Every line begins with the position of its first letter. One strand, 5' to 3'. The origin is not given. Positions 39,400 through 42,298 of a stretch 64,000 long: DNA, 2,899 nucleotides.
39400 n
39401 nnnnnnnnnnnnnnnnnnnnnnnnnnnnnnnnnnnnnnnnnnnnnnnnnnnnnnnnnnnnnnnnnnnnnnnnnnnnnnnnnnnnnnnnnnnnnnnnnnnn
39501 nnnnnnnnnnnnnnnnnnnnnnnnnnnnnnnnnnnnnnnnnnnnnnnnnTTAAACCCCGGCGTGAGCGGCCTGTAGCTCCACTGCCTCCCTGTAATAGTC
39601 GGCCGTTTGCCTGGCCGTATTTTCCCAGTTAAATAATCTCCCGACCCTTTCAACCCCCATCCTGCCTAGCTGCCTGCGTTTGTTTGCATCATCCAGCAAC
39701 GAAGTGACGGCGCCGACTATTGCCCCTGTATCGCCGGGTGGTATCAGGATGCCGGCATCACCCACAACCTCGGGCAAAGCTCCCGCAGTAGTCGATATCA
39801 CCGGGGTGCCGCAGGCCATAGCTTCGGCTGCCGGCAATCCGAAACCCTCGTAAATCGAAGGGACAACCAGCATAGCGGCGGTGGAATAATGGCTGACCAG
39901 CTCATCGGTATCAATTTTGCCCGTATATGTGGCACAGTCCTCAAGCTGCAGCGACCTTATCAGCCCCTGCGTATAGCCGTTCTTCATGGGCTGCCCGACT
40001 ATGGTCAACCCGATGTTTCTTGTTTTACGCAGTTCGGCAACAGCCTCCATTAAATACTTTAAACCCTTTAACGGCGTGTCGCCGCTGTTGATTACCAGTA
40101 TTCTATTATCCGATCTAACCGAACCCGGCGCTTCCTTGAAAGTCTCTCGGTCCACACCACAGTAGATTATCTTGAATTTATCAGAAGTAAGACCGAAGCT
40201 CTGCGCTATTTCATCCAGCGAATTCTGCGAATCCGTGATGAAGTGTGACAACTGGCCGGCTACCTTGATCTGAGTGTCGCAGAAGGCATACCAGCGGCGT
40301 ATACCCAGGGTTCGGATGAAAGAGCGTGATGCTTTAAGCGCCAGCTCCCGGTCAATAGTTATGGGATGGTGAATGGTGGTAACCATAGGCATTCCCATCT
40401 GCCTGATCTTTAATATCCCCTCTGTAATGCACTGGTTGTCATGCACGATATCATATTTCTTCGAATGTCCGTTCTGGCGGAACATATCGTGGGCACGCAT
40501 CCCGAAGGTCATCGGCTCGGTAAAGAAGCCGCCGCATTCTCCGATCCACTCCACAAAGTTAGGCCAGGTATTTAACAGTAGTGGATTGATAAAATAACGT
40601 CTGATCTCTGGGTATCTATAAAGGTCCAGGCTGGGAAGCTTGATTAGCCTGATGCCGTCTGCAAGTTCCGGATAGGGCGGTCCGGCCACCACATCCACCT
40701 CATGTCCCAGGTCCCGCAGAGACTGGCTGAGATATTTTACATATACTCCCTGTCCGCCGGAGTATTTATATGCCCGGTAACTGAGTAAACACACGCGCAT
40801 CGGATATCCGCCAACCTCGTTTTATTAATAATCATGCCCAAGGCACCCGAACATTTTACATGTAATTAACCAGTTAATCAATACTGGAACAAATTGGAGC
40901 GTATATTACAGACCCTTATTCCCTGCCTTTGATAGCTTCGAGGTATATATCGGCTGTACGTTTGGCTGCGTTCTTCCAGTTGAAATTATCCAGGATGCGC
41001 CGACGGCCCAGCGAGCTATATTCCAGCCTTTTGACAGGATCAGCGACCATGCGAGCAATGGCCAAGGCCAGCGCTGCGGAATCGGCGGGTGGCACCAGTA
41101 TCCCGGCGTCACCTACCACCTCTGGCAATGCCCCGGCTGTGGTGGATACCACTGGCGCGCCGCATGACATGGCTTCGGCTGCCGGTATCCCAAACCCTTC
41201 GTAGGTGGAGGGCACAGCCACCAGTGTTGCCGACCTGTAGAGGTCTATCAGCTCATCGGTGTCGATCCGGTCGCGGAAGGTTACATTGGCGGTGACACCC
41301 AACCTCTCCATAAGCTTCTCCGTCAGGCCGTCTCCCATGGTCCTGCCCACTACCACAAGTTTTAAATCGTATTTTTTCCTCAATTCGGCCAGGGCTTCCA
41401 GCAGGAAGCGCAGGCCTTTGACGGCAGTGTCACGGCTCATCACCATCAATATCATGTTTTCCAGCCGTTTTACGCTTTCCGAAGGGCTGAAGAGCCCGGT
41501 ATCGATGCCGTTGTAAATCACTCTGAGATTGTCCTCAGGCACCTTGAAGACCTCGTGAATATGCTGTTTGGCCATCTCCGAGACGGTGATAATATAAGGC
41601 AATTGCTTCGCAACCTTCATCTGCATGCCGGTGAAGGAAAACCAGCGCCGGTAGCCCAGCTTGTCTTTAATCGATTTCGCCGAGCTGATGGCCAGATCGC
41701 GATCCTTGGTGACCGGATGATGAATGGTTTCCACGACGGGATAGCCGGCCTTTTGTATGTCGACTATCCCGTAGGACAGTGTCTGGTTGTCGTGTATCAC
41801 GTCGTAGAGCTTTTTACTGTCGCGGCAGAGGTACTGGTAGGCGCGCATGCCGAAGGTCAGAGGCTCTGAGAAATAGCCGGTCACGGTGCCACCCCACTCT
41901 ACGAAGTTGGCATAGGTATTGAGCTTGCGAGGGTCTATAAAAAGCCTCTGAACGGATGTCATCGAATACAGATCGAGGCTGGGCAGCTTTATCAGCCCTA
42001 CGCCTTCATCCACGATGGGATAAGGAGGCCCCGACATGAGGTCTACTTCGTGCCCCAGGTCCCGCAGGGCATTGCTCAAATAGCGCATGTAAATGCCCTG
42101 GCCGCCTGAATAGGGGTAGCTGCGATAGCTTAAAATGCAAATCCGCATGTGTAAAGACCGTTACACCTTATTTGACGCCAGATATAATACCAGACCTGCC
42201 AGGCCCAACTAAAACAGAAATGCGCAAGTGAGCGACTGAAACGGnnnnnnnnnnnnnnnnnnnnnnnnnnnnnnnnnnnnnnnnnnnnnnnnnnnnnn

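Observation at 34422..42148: BNR/Asp-box giant surface protein (S-layer candidate) followed by a putative glycosylation module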

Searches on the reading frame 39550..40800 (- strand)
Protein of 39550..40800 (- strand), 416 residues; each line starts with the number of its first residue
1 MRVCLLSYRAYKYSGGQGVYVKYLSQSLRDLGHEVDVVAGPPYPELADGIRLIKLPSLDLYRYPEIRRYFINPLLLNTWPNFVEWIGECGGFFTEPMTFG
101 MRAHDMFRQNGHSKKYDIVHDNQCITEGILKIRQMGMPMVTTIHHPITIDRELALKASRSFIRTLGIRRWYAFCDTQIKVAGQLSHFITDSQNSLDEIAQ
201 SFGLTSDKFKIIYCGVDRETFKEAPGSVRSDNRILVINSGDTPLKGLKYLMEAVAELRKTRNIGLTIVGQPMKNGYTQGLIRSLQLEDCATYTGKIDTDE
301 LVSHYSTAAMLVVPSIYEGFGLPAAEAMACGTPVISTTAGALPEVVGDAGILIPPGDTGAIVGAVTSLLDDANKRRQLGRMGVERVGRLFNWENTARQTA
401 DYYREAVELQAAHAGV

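Call 4: search_protein_families(library=pfam, proteins=[window:39550-40800:-], max_evalue=0.01)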
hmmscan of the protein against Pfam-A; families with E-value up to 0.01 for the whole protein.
window:39550-40800:- (416 aa): 6 families
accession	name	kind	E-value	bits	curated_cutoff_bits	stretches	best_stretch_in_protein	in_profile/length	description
PF00534.26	Glycos_transf_1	-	2.4e-32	112.3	26.4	1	218-381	2-168/172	Glycosyl transferases group 1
PF13692.12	Glyco_trans_1_4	-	2.7e-31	109.1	27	1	235-371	5-142/142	Glycosyl transferases group 1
PF13439.12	Glyco_transf_4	-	2.7e-20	73.5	28.5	1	15-219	2-169/170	Glycosyltransferase Family 4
PF20706.3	GT4-conflict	-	2.4e-13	50.3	26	1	224-340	191-314/385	Family 4 Glycosyltransferase in conflict systems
PF13579.12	Glyco_trans_4_4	-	4.4e-09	37.3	29.7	1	15-208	1-151/158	Glycosyl transferase 4-like domain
PF13524.12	Glyco_trans_1_2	-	5.5e-08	33.3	25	1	254-399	6-142/144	Glycosyl transferase-like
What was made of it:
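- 39550..40800 (-): ManT-like GT4 glycosyltransferase, copy a (416 aa). Pfam GT4 domains (call 4).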

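Call 39: search_protein_families(library=ncbifam, proteins=[window:39550-40800:-], max_evalue=0.01)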
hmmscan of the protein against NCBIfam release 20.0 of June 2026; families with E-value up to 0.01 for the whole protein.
window:39550-40800:- (416 aa): 43 families (the best 25 are shown)
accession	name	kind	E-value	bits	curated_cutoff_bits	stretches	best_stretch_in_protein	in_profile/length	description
TIGR03449.1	mycothiol_MshA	equivalog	3e-31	108.8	462.5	1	112-407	99-404/406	D-inositol-3-phosphate glycosyltransferase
NF041876.1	EPS_EpsE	equivalog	2.8e-28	99.3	400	1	195-397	173-387/389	exopolysaccharide biosynthesis GT4 family glycosyltransferase EpsE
TIGR02149.1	glgA_Coryne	subfamily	6.8e-26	91.3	302.4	1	187-406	148-390/391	glycogen synthase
TIGR03999.1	thiol_BshA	equivalog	1.7e-25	89.8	273.7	1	179-407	139-374/375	N-acetyl-alpha-D-glucosaminyl L-malate synthase BshA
TIGR04047.1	MSMEG_0565_glyc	hypoth_equivalog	2.4e-23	82.8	259.85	1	188-405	143-373/373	MSMEG_0565 family glycosyltransferase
TIGR03088.1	stp2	hypoth_equivalog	1.9e-22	79.9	409.05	1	184-405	137-372/374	TIGR03088 family PEP-CTERM/XrtA system glycosyltransferase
NF053787.1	GlcN_PG_synth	equivalog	2.2e-18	66.2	480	1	228-406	193-359/361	N-acetylglucosaminyl phosphatidylglycerol synthase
NF038295.1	EPS_HpsP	equivalog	4.2e-18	65.5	550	1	169-405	141-386/388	hormogonium polysaccharide biosynthesis glycosyltransferase HpsP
NF041010.1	glycosy_Agl16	equivalog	1.4e-15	57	575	1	182-405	132-350/352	glycosylation protein Agl16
NF038229.1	Glyco4_Geo_Pelo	equivalog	2.8e-15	56.2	400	1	188-407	114-337/338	GPMC system family 4 glycosyltransferase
NF038298.1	EPS_HpsO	equivalog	3e-14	52.6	575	1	284-405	252-386/388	hormogonium polysaccharide biosynthesis glycosyltransferase HpsO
NF047684.1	TeichurnBiosyTuaC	equivalog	4.8e-14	52.1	550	1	228-407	215-390/391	teichuronic acid biosynthesis protein TuaC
TIGR04157.1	glyco_rSAM_CFB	subfamily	1.5e-13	50.5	400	1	183-349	169-342/406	TIGR04157 family glycosyltransferase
NF038255.1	exopoly_VpsD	equivalog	2e-12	46.7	300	1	184-344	152-319/381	VpsD family glycosyltransferase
NF012028.0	PRK15484.1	subfamily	2.3e-12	46.7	618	1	227-398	188-370/380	lipopolysaccharide N-acetylglucosaminyltransferase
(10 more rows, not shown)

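Call 44: search_solved_structures(query=window:39553-40800:-, max_evalue=1e-10)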
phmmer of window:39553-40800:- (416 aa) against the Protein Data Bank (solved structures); distinct sequences matched with E-value up to 1e-10: 14.
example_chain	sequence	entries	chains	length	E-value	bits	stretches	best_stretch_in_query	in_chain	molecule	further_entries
7qsg_A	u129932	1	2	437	8.8e-96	324.4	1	1-411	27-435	D-inositol 3-phosphate glycosyltransferase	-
6kih_A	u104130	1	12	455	1.6e-31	112.8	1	230-406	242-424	Tll1590 protein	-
3c4q_A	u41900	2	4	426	1.1e-19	73.8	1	190-408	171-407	Predicted glycosyltransferases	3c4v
3c48_A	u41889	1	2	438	1.2e-19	73.6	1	190-408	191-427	Predicted glycosyltransferases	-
2jjm_A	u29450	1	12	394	4.2e-17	65.3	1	212-404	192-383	GLYCOSYL TRANSFERASE, GROUP 1 FAMILY PROTEIN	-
3mbo_A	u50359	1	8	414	5e-17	65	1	212-404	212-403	Glycosyltransferase, group 1 family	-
6tvp_A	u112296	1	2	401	1.4e-14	56.9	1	298-405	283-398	Alpha-maltose-1-phosphate synthase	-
4n9w_A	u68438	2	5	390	3.5e-14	55.6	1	203-403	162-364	GDP-mannose-dependent alpha-(1-2)-phosphatidylinositol mannosyltransferase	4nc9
2gej_A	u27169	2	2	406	3.5e-14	55.6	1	203-403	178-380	PHOSPHATIDYLINOSITOL MANNOSYLTRANSFERASE (PimA)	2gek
5d00_A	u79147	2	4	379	3.6e-14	55.6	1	217-406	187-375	N-acetyl-alpha-D-glucosaminyl L-malate synthase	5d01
5i45_A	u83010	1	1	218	8.2e-12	47.8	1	281-403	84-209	Glycosyl transferases group 1 family protein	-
3fro_A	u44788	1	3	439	1.8e-11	46.7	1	237-406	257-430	GlgA glycogen synthase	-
2bis_A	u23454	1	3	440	1.8e-11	46.7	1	237-406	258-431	GLGA GLYCOGEN SYNTHASE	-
3l01_A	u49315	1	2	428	4e-11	45.6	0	237-399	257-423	GlgA glycogen synthase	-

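Call 52: search_solved_structures(query=window:39553-40800:-, max_evalue=1e-50, show_alignments=1)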
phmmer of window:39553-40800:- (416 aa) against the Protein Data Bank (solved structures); distinct sequences matched with E-value up to 1e-50: 1.
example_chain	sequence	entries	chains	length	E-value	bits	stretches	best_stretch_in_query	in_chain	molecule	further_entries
7qsg_A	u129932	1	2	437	8.8e-96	324.4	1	1-411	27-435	D-inositol 3-phosphate glycosyltransferase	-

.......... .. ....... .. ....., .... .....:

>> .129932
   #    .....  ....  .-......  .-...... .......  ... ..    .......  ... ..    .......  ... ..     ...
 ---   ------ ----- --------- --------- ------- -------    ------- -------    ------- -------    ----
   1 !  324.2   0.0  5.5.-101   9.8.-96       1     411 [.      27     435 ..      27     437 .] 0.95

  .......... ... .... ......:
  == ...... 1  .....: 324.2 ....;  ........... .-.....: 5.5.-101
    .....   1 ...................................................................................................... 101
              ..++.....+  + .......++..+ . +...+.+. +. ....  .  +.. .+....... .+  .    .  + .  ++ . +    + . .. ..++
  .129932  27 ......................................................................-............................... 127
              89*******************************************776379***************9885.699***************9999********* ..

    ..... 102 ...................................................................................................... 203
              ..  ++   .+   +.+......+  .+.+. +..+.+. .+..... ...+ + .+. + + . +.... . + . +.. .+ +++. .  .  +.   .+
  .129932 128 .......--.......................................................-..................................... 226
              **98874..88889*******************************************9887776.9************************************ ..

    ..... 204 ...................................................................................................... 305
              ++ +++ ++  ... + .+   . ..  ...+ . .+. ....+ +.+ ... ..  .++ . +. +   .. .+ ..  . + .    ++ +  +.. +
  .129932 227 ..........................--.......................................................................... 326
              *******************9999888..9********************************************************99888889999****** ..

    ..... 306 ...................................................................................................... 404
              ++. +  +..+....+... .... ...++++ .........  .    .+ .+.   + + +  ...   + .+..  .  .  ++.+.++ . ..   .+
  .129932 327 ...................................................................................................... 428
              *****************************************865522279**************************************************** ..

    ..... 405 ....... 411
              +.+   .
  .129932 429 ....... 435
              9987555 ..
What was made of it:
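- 39550..40800 (-): PDB 7QSG (M. hassiacum ManT), E 8.8e-96, full length, 41% identity; the next PDB hit scores only 113 bits (calls 44, 52).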

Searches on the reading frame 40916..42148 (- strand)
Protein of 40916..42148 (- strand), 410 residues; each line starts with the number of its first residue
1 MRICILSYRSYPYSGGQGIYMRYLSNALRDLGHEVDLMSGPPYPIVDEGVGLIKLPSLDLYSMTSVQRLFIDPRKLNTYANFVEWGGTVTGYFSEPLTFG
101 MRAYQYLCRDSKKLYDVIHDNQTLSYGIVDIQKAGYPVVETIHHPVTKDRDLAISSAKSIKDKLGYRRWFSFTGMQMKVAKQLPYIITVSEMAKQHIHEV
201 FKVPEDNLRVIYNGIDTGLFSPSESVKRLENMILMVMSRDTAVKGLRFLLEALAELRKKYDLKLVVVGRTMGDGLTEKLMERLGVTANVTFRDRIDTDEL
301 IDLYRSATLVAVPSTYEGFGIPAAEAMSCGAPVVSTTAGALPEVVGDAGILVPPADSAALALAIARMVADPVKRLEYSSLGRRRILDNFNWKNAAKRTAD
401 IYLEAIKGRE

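Call 4: search_protein_families(library=pfam, proteins=[window:40916-42148:-], max_evalue=0.01)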
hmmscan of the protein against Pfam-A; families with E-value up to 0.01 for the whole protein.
window:40916-42148:- (410 aa): 6 families
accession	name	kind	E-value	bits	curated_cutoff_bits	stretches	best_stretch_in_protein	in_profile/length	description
PF00534.26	Glycos_transf_1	-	2.9e-33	115.2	26.4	1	226-380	10-168/172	Glycosyl transferases group 1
PF13692.12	Glyco_trans_1_4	-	7.5e-33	114.2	27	1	234-370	5-142/142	Glycosyl transferases group 1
PF13439.12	Glyco_transf_4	-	1.4e-19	71.2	28.5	1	15-217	2-168/170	Glycosyltransferase Family 4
PF20706.3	GT4-conflict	-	8.4e-15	55.1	26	1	189-397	153-384/385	Family 4 Glycosyltransferase in conflict systems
PF13524.12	Glyco_trans_1_2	-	2.7e-10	40.8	25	1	247-397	3-141/144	Glycosyl transferase-like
PF13579.12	Glyco_trans_4_4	-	5.4e-10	40.3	29.7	1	15-214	1-158/158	Glycosyl transferase 4-like domain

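Call 39: search_protein_families(library=ncbifam, proteins=[window:40916-42148:-], max_evalue=0.01)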
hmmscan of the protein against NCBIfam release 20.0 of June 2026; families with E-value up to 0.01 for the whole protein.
window:40916-42148:- (410 aa): 46 families (the best 25 are shown)
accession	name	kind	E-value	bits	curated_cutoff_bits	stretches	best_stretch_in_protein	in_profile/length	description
TIGR03449.1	mycothiol_MshA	equivalog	1.9e-32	112.7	462.5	1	105-406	93-404/406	D-inositol-3-phosphate glycosyltransferase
TIGR02149.1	glgA_Coryne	subfamily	7e-31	107.7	302.4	1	182-404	144-389/391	glycogen synthase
NF041876.1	EPS_EpsE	equivalog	1.8e-30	106.5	400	1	188-396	168-387/389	exopolysaccharide biosynthesis GT4 family glycosyltransferase EpsE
TIGR03088.1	stp2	hypoth_equivalog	3.9e-27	95.3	409.05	1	185-403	139-371/374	TIGR03088 family PEP-CTERM/XrtA system glycosyltransferase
TIGR03999.1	thiol_BshA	equivalog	1.8e-26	93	273.7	1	186-406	148-374/375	N-acetyl-alpha-D-glucosaminyl L-malate synthase BshA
TIGR04047.1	MSMEG_0565_glyc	hypoth_equivalog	1.9e-21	76.6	259.85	1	184-402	140-371/373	MSMEG_0565 family glycosyltransferase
NF053787.1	GlcN_PG_synth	equivalog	2.6e-20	72.6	480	1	206-403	164-357/361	N-acetylglucosaminyl phosphatidylglycerol synthase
TIGR04157.1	glyco_rSAM_CFB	subfamily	1.5e-18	67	400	1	178-348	165-342/406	TIGR04157 family glycosyltransferase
NF041010.1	glycosy_Agl16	equivalog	1.2e-16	60.5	575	1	174-404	125-350/352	glycosylation protein Agl16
TIGR02095.1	glgA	subfamily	7e-16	57.9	328.45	1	230-404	293-476/477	glycogen/starch synthase, ADP-glucose type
NF038295.1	EPS_HpsP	equivalog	3e-15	56.1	550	1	230-404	206-386/388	hormogonium polysaccharide biosynthesis glycosyltransferase HpsP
NF038298.1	EPS_HpsO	equivalog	3.1e-13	49.3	575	1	230-404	200-386/388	hormogonium polysaccharide biosynthesis glycosyltransferase HpsO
NF046085.1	XrtY_assoc_Gly1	equivalog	4.1e-13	48.9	400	1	184-405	162-384/387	XrtY-associated glycosyltransferase XYAG1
NF038229.1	Glyco4_Geo_Pelo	equivalog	6e-13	48.5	400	1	181-404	108-335/338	GPMC system family 4 glycosyltransferase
NF012028.0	PRK15484.1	subfamily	1.2e-12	47.6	618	1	187-398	144-371/380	lipopolysaccharide N-acetylglucosaminyltransferase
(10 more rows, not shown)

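Call 53: search_solved_structures(query=window:40919-42148:-, max_evalue=1e-50, show_alignments=1)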
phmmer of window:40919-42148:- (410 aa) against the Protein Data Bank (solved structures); distinct sequences matched with E-value up to 1e-50: 1.
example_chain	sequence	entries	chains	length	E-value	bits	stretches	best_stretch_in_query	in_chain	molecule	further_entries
7qsg_A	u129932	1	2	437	5.6e-91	308.6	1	1-406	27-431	D-inositol 3-phosphate glycosyltransferase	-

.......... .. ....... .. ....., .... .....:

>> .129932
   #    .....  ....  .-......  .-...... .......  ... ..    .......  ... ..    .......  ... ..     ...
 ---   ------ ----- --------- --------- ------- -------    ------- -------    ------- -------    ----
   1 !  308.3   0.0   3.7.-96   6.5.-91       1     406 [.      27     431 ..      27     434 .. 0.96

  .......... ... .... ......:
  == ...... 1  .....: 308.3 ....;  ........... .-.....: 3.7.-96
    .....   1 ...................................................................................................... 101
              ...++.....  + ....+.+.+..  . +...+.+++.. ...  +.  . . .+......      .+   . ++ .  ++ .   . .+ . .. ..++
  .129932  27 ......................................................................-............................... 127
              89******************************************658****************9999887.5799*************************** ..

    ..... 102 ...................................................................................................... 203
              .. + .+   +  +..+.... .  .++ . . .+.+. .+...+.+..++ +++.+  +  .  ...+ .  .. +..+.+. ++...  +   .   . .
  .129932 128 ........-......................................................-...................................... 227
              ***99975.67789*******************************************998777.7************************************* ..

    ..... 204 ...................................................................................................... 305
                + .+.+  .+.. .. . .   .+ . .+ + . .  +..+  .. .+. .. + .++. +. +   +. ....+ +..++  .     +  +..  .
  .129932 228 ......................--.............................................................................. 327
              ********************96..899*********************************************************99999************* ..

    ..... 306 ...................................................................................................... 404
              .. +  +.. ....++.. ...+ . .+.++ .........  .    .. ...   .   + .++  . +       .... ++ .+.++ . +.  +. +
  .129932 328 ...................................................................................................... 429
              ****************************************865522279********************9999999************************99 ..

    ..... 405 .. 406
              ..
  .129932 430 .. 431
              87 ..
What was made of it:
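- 40916..42148 (-): ManT-like GT4 glycosyltransferase, copy b (410 aa), 49% identical to copy a. PDB 7QSG, E 5.6e-91, 41% identity (call 53).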
